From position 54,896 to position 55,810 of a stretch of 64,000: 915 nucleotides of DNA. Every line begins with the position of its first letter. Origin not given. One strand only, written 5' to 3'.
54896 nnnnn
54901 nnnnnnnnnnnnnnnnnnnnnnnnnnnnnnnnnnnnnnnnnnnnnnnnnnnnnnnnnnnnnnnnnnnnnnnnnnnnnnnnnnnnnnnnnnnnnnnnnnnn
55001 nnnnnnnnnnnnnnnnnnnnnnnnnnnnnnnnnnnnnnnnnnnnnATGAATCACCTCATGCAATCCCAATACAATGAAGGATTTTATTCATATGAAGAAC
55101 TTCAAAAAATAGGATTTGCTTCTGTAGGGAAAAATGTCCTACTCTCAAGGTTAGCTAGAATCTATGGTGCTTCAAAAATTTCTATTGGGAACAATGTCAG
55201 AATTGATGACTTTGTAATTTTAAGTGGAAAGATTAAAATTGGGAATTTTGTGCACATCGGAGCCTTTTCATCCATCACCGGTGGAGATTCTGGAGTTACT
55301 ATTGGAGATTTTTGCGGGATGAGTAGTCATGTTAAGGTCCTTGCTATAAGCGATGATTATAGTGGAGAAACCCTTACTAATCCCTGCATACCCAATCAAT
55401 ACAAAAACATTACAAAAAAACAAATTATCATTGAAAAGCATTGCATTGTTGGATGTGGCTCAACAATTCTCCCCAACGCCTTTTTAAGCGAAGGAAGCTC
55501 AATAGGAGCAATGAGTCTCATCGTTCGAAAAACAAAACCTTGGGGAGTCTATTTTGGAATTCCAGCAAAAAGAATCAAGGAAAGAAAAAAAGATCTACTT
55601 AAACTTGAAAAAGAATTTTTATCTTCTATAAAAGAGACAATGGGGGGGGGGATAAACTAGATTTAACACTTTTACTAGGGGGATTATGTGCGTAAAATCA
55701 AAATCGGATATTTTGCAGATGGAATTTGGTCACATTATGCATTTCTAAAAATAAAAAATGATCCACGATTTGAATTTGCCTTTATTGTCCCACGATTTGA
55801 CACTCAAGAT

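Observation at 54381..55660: Tandem LbH acyltransferase paralogues each ending in a poly-G tract in identical context; tract length sets the tail and coupling to the next gene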

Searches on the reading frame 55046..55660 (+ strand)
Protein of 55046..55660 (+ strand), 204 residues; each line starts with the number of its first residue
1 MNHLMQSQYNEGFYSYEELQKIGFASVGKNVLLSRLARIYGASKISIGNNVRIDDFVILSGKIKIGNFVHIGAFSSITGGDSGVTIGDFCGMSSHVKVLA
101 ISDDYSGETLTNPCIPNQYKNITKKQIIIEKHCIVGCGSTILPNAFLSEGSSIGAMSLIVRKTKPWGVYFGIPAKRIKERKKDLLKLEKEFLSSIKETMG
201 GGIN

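Call 4: search_protein_families(library=pfam, proteins=[window:55046-55660:+])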
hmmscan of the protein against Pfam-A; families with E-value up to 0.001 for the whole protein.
window:55046-55660:+ (204 aa): 1 family
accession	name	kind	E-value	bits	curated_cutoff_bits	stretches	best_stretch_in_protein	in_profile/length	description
PF00132.30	Hexapep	-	3.6e-12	45.9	27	1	45-79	2-36/36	Bacterial transferase hexapeptide (six repeats)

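Call 42: search_solved_structures(query=window:55046-55660:+, max_evalue=0.001, show_alignments=2)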
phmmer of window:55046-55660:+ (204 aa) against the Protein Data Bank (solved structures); distinct sequences matched with E-value up to 0.001: 29.
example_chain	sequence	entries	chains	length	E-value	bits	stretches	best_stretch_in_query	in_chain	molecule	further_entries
3vbi_A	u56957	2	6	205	8.1e-61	208.4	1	9-195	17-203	Galactoside O-acetyltransferase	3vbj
3vbk_A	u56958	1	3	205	1.9e-60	207.2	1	9-195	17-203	Galactoside O-acetyltransferase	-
3vbm_A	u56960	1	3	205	1.9e-60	207.2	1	9-195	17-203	Galactoside O-acetyltransferase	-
3vbl_A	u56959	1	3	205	3.8e-60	206.2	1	9-195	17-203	Galactoside O-acetyltransferase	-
3vbp_A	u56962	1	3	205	4.5e-60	206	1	9-195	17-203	Galactoside O-acetyltransferase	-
3vbn_A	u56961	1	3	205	1.1e-59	204.8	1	9-195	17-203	Galactoside O-acetyltransferase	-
3fs8_A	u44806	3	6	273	5.3e-08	36.1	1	9-184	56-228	QdtC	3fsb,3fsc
1xhd_A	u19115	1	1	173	6.2e-08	35.9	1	40-186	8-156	putative acetyltransferase/acyltransferase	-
2npo_A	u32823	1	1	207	1.7e-07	34.4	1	45-178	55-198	Acetyltransferase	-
2vhe_A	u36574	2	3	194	3.3e-07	33.5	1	45-177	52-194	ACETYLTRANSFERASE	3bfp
3bss_A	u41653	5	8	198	3.5e-07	33.4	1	45-177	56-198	Acetyltransferase | UDP-N-acetylbacillosamine N-acetyltransferase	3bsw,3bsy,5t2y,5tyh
9jyw_A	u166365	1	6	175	5e-07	32.9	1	43-189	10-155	Gamma carbonic anhydrase family protein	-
3vnp_A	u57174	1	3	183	6.1e-07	32.6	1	47-186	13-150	Hypothetical conserved protein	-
5vmk_A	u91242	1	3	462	1.1e-06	31.8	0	46-164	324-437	Bifunctional protein GlmU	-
9qez_D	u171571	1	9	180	2.4e-06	30.7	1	55-186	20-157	Carbonic anhydrase mutant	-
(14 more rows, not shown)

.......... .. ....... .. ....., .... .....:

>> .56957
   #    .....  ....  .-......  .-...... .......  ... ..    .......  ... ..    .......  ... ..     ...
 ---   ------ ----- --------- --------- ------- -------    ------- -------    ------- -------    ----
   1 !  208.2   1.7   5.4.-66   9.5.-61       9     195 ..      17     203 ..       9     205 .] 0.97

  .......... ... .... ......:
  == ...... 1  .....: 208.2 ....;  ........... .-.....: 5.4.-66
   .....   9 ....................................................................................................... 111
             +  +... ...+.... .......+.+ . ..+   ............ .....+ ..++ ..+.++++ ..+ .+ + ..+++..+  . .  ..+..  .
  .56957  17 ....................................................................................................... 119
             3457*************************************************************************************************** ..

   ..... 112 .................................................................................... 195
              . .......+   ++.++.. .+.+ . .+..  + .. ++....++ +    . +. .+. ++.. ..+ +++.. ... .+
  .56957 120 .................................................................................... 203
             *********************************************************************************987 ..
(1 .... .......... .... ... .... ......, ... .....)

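Call 76: search_protein_families(library=ncbifam, proteins=[window:55046-55660:+], max_evalue=0.00001)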
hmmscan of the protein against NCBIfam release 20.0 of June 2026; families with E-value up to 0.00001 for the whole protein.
window:55046-55660:+ (204 aa): 17 families
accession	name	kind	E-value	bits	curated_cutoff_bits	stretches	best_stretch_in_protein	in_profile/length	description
TIGR03570.1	NeuD_NnaD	subfamily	1.2e-12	47.9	160.8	1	126-175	153-202/202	NeuD/PglB/VioB family sugar acetyltransferase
NF007240.0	PRK09677.1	equivalog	1.1e-10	41.3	243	1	38-182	43-186/192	putative lipopolysaccharide biosynthesis O-acetyl transferase WbbJ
NF007797.0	PRK10502.1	subfamily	3.2e-10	40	192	1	37-182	48-181/183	WcaF family extracellular polysaccharide biosynthesis acetyltransferase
NF041874.1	EPS_EpsC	equivalog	2.1e-09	37.4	150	1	117-180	104-167/168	serine O-acetyltransferase EpsC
TIGR01853.1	lipid_A_lpxD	equivalog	6.7e-09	35.1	242.5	0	44-99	104-156/325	UDP-3-O-(3-hydroxymyristoyl)glucosamine N-acyltransferase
NF050158.1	CarbAnhydGPos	equivalog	1.9e-08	34.2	250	1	42-182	7-145/172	gamma carbonic anhydrase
NF002060.0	PRK00892.1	subfamily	6.5e-08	32.1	207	0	45-97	114-163/345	UDP-3-O-(3-hydroxymyristoyl)glucosamine N-acyltransferase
NF058585.1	HptprglPActTf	PfamEq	8.3e-08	32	300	0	126-183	106-163/172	heptaprenylglyceryl phosphate O-acetyltransferase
NF033468.1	stregram_VatI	exception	1.2e-07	31.7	415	0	123-181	109-167/208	streptogramin A O-acetyltransferase Vat(I)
TIGR03308.1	phn_thr-fam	hypoth_equivalog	2.3e-07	30.9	201.65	1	50-181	36-163/204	phosphonate metabolim protein, transferase hexapeptide repeat family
TIGR03532.1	DapD_Ac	equivalog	2.5e-07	30.5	231.75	0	125-181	159-215/231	2,3,4,5-tetrahydropyridine-2,6-dicarboxylate N-acetyltransferase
TIGR01173.1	glmU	equivalog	8.9e-07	28.1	366.85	0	29-79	247-297/452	bifunctional UDP-N-acetylglucosamine diphosphorylase/glucosamine-1-phosphate N-acetyltransferase GlmU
NF003657.0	PRK05289.1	equivalog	1.9e-06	27.2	226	0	42-82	134-173/264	acyl-ACP--UDP-N-acetylglucosamine O-acyltransferase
NF000311.1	Vat_ABCDEFH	equivalog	2e-06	27.6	300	0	116-182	100-166/201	Vat family streptogramin A O-acetyltransferase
TIGR01852.1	lipid_A_lpxA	equivalog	3.7e-06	26.4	231.05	0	23-77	100-152/254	acyl-ACP--UDP-N-acetylglucosamine O-acyltransferase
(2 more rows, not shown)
